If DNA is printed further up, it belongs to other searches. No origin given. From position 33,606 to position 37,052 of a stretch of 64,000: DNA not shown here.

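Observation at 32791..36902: MmeI-like Type IIL restriction-modification enzyme translationally coupled (ATGA overlap) to a membrane pentapeptide-repeat protein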

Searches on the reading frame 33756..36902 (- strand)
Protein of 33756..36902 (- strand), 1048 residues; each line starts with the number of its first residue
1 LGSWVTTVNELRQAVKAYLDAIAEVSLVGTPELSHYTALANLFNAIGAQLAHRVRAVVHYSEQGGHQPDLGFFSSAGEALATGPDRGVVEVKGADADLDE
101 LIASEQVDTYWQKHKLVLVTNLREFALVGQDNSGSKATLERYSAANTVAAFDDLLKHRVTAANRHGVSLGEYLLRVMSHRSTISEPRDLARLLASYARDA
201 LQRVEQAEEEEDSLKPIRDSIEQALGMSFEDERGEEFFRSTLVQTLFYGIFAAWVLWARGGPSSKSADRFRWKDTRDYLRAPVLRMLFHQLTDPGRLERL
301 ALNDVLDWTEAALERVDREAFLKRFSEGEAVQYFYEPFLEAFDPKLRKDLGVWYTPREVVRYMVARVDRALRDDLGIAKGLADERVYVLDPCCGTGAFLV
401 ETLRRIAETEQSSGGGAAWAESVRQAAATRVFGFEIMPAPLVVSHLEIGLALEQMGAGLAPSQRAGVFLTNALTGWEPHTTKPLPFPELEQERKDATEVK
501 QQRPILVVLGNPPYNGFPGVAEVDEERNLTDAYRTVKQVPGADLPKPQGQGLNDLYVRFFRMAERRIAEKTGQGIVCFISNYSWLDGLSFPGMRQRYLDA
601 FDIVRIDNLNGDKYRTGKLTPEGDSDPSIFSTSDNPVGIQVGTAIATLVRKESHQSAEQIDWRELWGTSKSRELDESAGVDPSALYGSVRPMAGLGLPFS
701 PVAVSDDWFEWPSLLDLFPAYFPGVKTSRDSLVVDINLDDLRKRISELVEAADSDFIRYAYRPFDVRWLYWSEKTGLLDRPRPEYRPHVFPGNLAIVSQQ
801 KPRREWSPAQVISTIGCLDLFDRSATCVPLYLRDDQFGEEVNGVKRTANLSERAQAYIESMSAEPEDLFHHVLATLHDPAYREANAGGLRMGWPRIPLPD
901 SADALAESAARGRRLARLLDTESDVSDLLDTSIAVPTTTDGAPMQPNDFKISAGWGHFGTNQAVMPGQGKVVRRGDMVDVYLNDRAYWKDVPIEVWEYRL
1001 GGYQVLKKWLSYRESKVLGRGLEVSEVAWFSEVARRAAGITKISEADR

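Call 6: search_protein_families(library=pfam, proteins=[window:33756-36902:-], max_evalue=0.1)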
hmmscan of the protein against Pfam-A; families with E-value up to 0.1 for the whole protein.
window:33756-36902:- (1048 aa): 5 families
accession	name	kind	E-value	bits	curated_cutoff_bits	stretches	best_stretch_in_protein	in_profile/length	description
PF18135.7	Type_ISP_C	-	8.6e-50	170.2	25.9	2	753-1019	74-318/342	Type ISP C-terminal specificity domain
PF02384.22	N6_Mtase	-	3.6e-10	40.1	20.4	1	334-444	9-93/311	N-6 DNA Methylase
PF20473.4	MmeI_Mtase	-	9.3e-05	22.2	27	1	385-517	20-148/259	MmeI, DNA-methyltransferase domain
PF07669.17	Eco57I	-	0.00068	20.2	25.3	1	495-611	64-167/171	Eco57I restriction-modification methylase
PF01170.24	UPF0020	-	0.017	15.3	22.3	0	388-402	32-46/197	RMKL-like, methyltransferase domain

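Call 7: search_protein_families(library=ncbifam, proteins=[window:33756-36902:-], max_evalue=0.1)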
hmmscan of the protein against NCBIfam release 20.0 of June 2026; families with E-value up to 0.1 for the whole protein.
window:33756-36902:- (1048 aa): 3 families
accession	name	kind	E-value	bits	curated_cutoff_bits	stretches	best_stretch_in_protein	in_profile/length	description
NF047738.1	antiphage_MADS2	equivalog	1.4e-08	33.5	720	1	344-515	304-453/654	methylation-associated defense system DNA methyltransferase MAD2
TIGR02987.1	met_A_Alw26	exception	2.8e-05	23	353.5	1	348-412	1-59/523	Alw26I/Eco31I/Esp3I family type II restriction adenine-specific DNA-methyltransferase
NF033451.1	BREX_2_MTaseX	equivalog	0.0046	14.7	400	1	384-443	223-281/1185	BREX-2 system adenine-specific DNA-methyltransferase PglX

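Call 8: search_protein_families(library=padloc, proteins=[window:33756-36902:-], max_evalue=0.1)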
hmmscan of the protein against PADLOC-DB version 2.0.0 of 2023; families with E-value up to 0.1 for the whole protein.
window:33756-36902:- (1048 aa): 42 families (the best 25 are shown)
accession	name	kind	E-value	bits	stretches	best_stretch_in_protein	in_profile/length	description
PDLC03610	REase_MTase_IIG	-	7.6e-94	313.6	3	15-517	2-486/1096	Type IIG restriction enzyme-methyltransferase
PDLC03631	REase_MTase_IIG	-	1.2e-77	259.8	2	147-754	135-711/1086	Type IIG restriction enzyme-methyltransferase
PDLC03597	REase_MTase_IIG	-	1.4e-34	116.9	2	330-667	860-1179/1646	Type IIG restriction enzyme-methyltransferase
PDLC03621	REase_MTase_IIG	-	3.8e-31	106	2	331-651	284-585/1024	Type IIG restriction enzyme-methyltransferase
PDLC03051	REase_MTase_I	-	5.5e-28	94.7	2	338-662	852-1159/1591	Type I restriction enzyme-methyltransferase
PDLC04134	mad2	-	1.8e-14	51.5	1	328-610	251-426/492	mads_2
PDLC03025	MTase_I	-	3.1e-09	34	1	316-444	129-235/569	Type I methyltransferase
PDLC03630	REase_MTase_IIG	-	3.4e-09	33.1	1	345-442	365-460/1100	Type IIG restriction enzyme-methyltransferase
PDLC03338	MTase_II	-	7.5e-09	32.8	1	342-461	121-228/604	Type II methyltransferase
PDLC03021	MTase_I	-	2.1e-08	31.5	1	326-445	141-242/491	Type I methyltransferase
PDLC03348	MTase_II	-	1.4e-06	25.1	1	345-459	215-320/727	Type II methyltransferase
PDLC03029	MTase_I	-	1.9e-06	24.7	1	331-438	157-246/661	Type I methyltransferase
PDLC02529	PglX|PglXI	-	4.1e-06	22.8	1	382-580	225-420/1189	PglX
PDLC03603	REase_MTase_IIG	-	1.1e-05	21.7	1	348-416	294-356/1016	Type IIG restriction enzyme-methyltransferase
PDLC03335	MTase_II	-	3.4e-05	20.7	1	324-458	53-168/607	Type II methyltransferase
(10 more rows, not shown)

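Call 11: search_solved_structures(query=window:33756-36902:-, max_evalue=0.01)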
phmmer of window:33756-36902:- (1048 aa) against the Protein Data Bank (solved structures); distinct sequences matched with E-value up to 0.01: 5.
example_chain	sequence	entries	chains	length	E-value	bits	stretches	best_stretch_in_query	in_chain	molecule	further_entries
7lo5_A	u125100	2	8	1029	1.8e-41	145.6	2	331-651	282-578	Site-specific DNA-methyltransferase (adenine-specific)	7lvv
5ffj_A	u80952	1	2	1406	7.9e-26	93.8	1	324-631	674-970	Endonuclease and methylase LlaGI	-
4xqk_A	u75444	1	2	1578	2.8e-23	85.3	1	324-654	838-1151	LlaBIII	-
7vru_A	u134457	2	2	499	0.0019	19.6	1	334-409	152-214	Site-specific DNA-methyltransferase (adenine-specific)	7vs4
3ufb_A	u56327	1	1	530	0.0044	18.5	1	331-407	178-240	Type I restriction-modification system methyltransferase subunit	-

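Call 23: find_homologous_proteins(query=window:33756-36881:-, max_evalue=1e-10)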
Query window:33756-36881:- (1041 aa): 8000 proteins with E <= 1e-10 among 8000 candidates; the best 120 are listed.
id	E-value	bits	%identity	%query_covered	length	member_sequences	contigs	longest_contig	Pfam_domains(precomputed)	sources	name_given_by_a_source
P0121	0.0e+0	2384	100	100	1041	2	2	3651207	PF18135.8,PF02384.23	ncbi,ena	-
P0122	0.0e+0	2101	89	99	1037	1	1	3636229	PF18135.8,PF02384.23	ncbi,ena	-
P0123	0.0e+0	1985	83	100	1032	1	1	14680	PF18135.8,PF02384.23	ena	-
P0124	0.0e+0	1948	82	100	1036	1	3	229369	PF18135.8,PF02384.23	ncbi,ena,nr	ncbi:MAG: N-6 DNA methylase [Chloroflexi bacterium]|nr:N-6 DNA methylase [Chloroflexota bacterium] M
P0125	0.0e+0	1892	81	99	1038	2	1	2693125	PF18135.8,PF02384.23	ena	-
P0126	0.0e+0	1885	81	99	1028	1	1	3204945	PF18135.8,PF02384.23,PF07669.18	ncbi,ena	-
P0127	0.0e+0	1881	81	99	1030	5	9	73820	PF18135.8,PF02384.23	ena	-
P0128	0.0e+0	1875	79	99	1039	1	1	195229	PF18135.8,PF02384.23,PF20473.5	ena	-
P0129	0.0e+0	1871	78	100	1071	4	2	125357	PF18135.8,PF02384.23,PF20473.5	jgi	-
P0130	0.0e+0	1864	80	99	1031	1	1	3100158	PF18135.8,PF02384.23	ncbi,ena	-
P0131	0.0e+0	1855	79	99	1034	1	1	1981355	PF18135.8,PF02384.23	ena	-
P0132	0.0e+0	1849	79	99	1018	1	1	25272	PF18135.8,PF02384.23,PF20473.5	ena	-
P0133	0.0e+0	1849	77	99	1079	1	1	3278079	PF18135.8,PF02384.23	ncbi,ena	-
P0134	0.0e+0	1848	76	100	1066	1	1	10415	PF18135.8,PF02384.23,PF07669.18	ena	-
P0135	0.0e+0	1833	77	99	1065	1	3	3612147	PF18135.8,PF02384.23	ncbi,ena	-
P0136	0.0e+0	1830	77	100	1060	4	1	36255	PF18135.8,PF02384.23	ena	-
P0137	0.0e+0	1825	78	99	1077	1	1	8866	PF18135.8,PF02384.23,PF07669.18,PF20473.5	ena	-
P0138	0.0e+0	1820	78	99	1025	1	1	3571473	PF18135.8,PF02384.23,PF20473.5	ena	-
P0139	0.0e+0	1817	78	100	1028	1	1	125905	PF18135.8,PF02384.23,PF07669.18,PF20473.5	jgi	jgi:hypothetical protein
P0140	0.0e+0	1813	75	100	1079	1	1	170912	PF18135.8,PF02384.23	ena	-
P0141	0.0e+0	1812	78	99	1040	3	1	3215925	PF18135.8,PF02384.23,PF20473.5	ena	-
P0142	0.0e+0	1802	77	100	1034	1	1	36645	PF18135.8,PF02384.23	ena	-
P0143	0.0e+0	1800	77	99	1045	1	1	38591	PF18135.8,PF02384.23,PF20473.5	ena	-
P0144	0.0e+0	1785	77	99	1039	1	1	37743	PF18135.8,PF02384.23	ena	-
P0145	0.0e+0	1770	75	99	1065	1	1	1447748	PF18135.8,PF02384.23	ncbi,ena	-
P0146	0.0e+0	1759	75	99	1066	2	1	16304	PF18135.8,PF02384.23,PF07669.18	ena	-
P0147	0.0e+0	1756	74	100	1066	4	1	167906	PF18135.8,PF02384.23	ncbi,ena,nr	ncbi:MAG: N-6 DNA methylase [Chloroflexi bacterium]|nr:N-6 DNA methylase [Chloroflexota bacterium]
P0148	0.0e+0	1747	74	100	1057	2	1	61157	PF18135.8,PF02384.23,PF07669.18,PF20473.5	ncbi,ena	-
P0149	0.0e+0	1745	73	99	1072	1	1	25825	PF18135.8,PF02384.23,PF20473.5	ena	-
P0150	0.0e+0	1744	73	100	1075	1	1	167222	PF18135.8,PF02384.23,PF20473.5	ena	-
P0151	0.0e+0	1738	73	100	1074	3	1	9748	PF18135.8,PF02384.23,PF20473.5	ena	-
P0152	0.0e+0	1736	73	100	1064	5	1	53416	PF18135.8,PF02384.23,PF20473.5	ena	-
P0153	0.0e+0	1733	74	100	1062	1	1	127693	PF18135.8,PF02384.23,PF07669.18,PF20473.5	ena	-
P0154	0.0e+0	1731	73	99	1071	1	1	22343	PF18135.8,PF02384.23,PF20473.5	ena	-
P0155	0.0e+0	1722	73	99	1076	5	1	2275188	PF18135.8,PF02384.23,PF20473.5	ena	-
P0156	0.0e+0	1716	73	99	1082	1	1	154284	PF18135.8,PF02384.23,PF07669.18,PF20473.5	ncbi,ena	-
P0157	0.0e+0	1713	73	99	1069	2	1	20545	PF18135.8,PF02384.23,PF07669.18,PF20473.5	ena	-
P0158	0.0e+0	1706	75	98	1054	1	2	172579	PF18135.8,PF02384.23,PF07669.18,PF20473.5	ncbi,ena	-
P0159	0.0e+0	1699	73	99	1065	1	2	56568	PF18135.8,PF02384.23,PF07669.18,PF20473.5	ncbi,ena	-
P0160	0.0e+0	1698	73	98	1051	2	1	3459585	PF18135.8,PF02384.23,PF07669.18,PF20473.5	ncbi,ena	-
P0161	0.0e+0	1698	72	99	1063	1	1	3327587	PF18135.8,PF02384.23,PF07669.18,PF20473.5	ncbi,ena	-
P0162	0.0e+0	1682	73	100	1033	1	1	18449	PF18135.8,PF02384.23,PF07669.18,PF20473.5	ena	-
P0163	0.0e+0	1681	72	99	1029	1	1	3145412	PF18135.8,PF02384.23,PF20473.5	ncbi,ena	-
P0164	0.0e+0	1656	71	100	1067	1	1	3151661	PF18135.8,PF02384.23,PF07669.18,PF20473.5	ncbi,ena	-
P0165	0.0e+0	1644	70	100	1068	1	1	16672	PF18135.8,PF02384.23,PF07669.18,PF20473.5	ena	-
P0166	0.0e+0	1643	70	100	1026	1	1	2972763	PF18135.8,PF02384.23,PF20473.5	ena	-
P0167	0.0e+0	1638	71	100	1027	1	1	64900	PF18135.8,PF02384.23,PF20473.5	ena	-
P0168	0.0e+0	1631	72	100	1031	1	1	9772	PF18135.8,PF02384.23,PF07669.18,PF20473.5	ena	-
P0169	0.0e+0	1630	69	100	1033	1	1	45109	PF18135.8,PF02384.23,PF20473.5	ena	-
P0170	0.0e+0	1627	70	99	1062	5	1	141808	PF18135.8,PF02384.23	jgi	-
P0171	0.0e+0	1607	67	100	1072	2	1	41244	PF18135.8,PF02384.23,PF20473.5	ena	-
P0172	0.0e+0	1594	68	99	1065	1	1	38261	PF18135.8,PF02384.23,PF20473.5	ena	-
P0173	0.0e+0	1589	68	99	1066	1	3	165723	PF18135.8,PF02384.23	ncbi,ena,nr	ncbi:MAG: N-6 DNA methylase [Chloroflexota bacterium]|nr:N-6 DNA methylase [Chloroflexota bacterium]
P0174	0.0e+0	1588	68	100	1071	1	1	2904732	PF18135.8,PF02384.23,PF07669.18,PF20473.5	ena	-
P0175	0.0e+0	1586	66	100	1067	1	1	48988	PF18135.8,PF02384.23,PF20473.5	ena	-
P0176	0.0e+0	1582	69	99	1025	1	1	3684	PF18135.8,PF02384.23,PF20473.5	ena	-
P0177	0.0e+0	1579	67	100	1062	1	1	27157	PF18135.8,PF02384.23,PF20473.5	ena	-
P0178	0.0e+0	1575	69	99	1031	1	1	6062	PF18135.8,PF02384.23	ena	-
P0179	0.0e+0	1567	68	100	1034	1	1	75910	PF18135.8,PF02384.23,PF20473.5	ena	-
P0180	0.0e+0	1563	67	99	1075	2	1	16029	PF18135.8,PF02384.23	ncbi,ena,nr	ncbi:MAG: N-6 DNA methylase [Chloroflexota bacterium]|nr:N-6 DNA methylase [Chloroflexota bacterium]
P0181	0.0e+0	1558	75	86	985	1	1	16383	PF18135.8,PF02384.23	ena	-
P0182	0.0e+0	1550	67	100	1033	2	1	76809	PF18135.8,PF02384.23,PF20473.5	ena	-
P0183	0.0e+0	1550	66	100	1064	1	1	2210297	PF18135.8,PF02384.23,PF20473.5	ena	-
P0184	0.0e+0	1548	66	100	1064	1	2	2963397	PF18135.8,PF02384.23,PF20473.5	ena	-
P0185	0.0e+0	1542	67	100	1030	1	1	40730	PF18135.8,PF02384.23,PF20473.5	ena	-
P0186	0.0e+0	1537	67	100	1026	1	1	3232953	PF18135.8,PF02384.23,PF20473.5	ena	-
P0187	0.0e+0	1514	66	100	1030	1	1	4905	PF18135.8,PF02384.23,PF20473.5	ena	-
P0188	0.0e+0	1511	66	99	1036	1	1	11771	PF18135.8,PF02384.23,PF20473.5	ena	-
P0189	0.0e+0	1510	71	92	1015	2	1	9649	PF18135.8,PF02384.23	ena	-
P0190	0.0e+0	1510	65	99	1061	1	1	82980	PF18135.8,PF02384.23,PF20473.5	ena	-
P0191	0.0e+0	1507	65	100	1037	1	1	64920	PF18135.8,PF02384.23,PF20473.5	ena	-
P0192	0.0e+0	1506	66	100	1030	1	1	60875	PF18135.8,PF02384.23,PF20473.5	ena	-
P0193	0.0e+0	1502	64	100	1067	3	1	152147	PF18135.8,PF02384.23,PF20473.5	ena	-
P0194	0.0e+0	1501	66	99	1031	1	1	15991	PF18135.8,PF02384.23,PF20473.5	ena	-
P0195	0.0e+0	1500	65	100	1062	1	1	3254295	PF18135.8,PF02384.23,PF20473.5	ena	-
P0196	0.0e+0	1498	65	99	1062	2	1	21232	PF18135.8,PF02384.23,PF20473.5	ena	-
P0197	0.0e+0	1495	65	99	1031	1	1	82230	PF18135.8,PF02384.23,PF20473.5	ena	-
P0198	0.0e+0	1491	65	99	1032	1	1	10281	PF18135.8,PF02384.23,PF20473.5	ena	-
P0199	0.0e+0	1474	65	99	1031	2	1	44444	PF18135.8,PF02384.23,PF20473.5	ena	-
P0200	0.0e+0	1470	63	100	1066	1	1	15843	PF18135.8,PF02384.23,PF20473.5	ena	-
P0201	0.0e+0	1469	63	100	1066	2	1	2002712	PF18135.8,PF02384.23,PF20473.5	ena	-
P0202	0.0e+0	1464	64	100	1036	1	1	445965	PF18135.8,PF02384.23,PF20473.5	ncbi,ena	-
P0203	0.0e+0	1448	62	100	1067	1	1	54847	PF18135.8,PF02384.23,PF20473.5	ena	-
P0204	0.0e+0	1432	64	99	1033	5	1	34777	PF18135.8,PF02384.23,PF20473.5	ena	-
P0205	0.0e+0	1428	62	100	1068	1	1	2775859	PF18135.8,PF02384.23,PF07669.18,PF20473.5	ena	-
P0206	0.0e+0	1424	63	99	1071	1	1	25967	PF18135.8,PF02384.23,PF07669.18,PF20473.5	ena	-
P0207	0.0e+0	1412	62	100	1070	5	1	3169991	PF18135.8,PF02384.23,PF20473.5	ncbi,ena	-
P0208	0.0e+0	1394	61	100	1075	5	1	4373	PF18135.8,PF02384.23,PF07669.18,PF20473.5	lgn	-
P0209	0.0e+0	1381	68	85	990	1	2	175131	PF18135.8,PF02384.23,PF07669.18,PF20473.5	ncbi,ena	-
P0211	0.0e+0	1336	74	76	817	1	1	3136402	PF18135.8,PF02384.23,PF07669.18,PF20473.5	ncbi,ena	-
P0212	0.0e+0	1327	59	100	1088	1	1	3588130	PF18135.8,PF02384.23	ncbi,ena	-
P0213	0.0e+0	1327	58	100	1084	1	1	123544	PF18135.8,PF02384.23,PF07669.18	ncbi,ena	-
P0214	0.0e+0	1324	59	99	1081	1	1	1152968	PF18135.8,PF02384.23,PF07669.18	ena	-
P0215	0.0e+0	1322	58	99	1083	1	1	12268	PF18135.8,PF02384.23,PF07669.18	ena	-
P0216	0.0e+0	1322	58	99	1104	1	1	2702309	PF18135.8,PF02384.23,PF07669.18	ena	-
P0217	0.0e+0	1320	58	99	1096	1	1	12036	PF18135.8,PF02384.23,PF07669.18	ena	-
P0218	0.0e+0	1320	59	98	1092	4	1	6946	PF18135.8,PF02384.23,PF07669.18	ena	-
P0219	0.0e+0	1320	59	98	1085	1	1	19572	PF18135.8,PF02384.23,PF07669.18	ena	-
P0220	0.0e+0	1319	57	100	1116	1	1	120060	PF18135.8,PF02384.23,PF07669.18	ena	-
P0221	0.0e+0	1319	58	99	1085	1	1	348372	PF18135.8,PF02384.23,PF07669.18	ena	-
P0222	0.0e+0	1319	57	100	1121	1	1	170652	PF18135.8,PF02384.23,PF07669.18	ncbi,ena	-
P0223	0.0e+0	1318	57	100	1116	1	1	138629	PF18135.8,PF02384.23,PF07669.18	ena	-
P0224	0.0e+0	1318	59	99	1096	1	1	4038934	PF18135.8,PF02384.23,PF07669.18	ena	-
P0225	0.0e+0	1318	58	99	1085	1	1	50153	PF18135.8,PF02384.23,PF07669.18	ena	-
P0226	0.0e+0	1317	58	99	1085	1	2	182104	PF18135.8,PF02384.23,PF07669.18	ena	-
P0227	0.0e+0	1317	58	99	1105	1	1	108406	PF18135.8,PF02384.23,PF07669.18,PF20473.5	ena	-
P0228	0.0e+0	1314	59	98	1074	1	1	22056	PF18135.8,PF02384.23,PF07669.18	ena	-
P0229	0.0e+0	1312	56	100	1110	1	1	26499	PF18135.8,PF02384.23,PF07669.18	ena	-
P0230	0.0e+0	1312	58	99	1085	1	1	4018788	PF18135.8,PF02384.23,PF07669.18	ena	-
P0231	0.0e+0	1312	57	99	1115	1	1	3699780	PF18135.8,PF02384.23,PF07669.18,PF20473.5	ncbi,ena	-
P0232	0.0e+0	1311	58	99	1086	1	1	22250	PF18135.8,PF02384.23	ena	-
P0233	0.0e+0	1310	57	100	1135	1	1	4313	PF18135.8,PF02384.23,PF07669.18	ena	-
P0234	0.0e+0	1310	57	100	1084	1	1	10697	PF18135.8,PF02384.23,PF07669.18,PF20473.5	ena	-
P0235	0.0e+0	1310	57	99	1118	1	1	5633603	PF18135.8,PF02384.23,PF07669.18,PF20473.5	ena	-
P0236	0.0e+0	1309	58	100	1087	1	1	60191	PF18135.8,PF02384.23,PF07669.18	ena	-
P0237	0.0e+0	1309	57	99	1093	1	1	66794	PF18135.8,PF02384.23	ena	-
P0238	0.0e+0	1309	56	100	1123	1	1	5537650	PF18135.8,PF02384.23,PF07669.18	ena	-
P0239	0.0e+0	1309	58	99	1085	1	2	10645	PF18135.8,PF02384.23,PF07669.18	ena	-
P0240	0.0e+0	1308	56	100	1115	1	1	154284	PF18135.8,PF02384.23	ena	-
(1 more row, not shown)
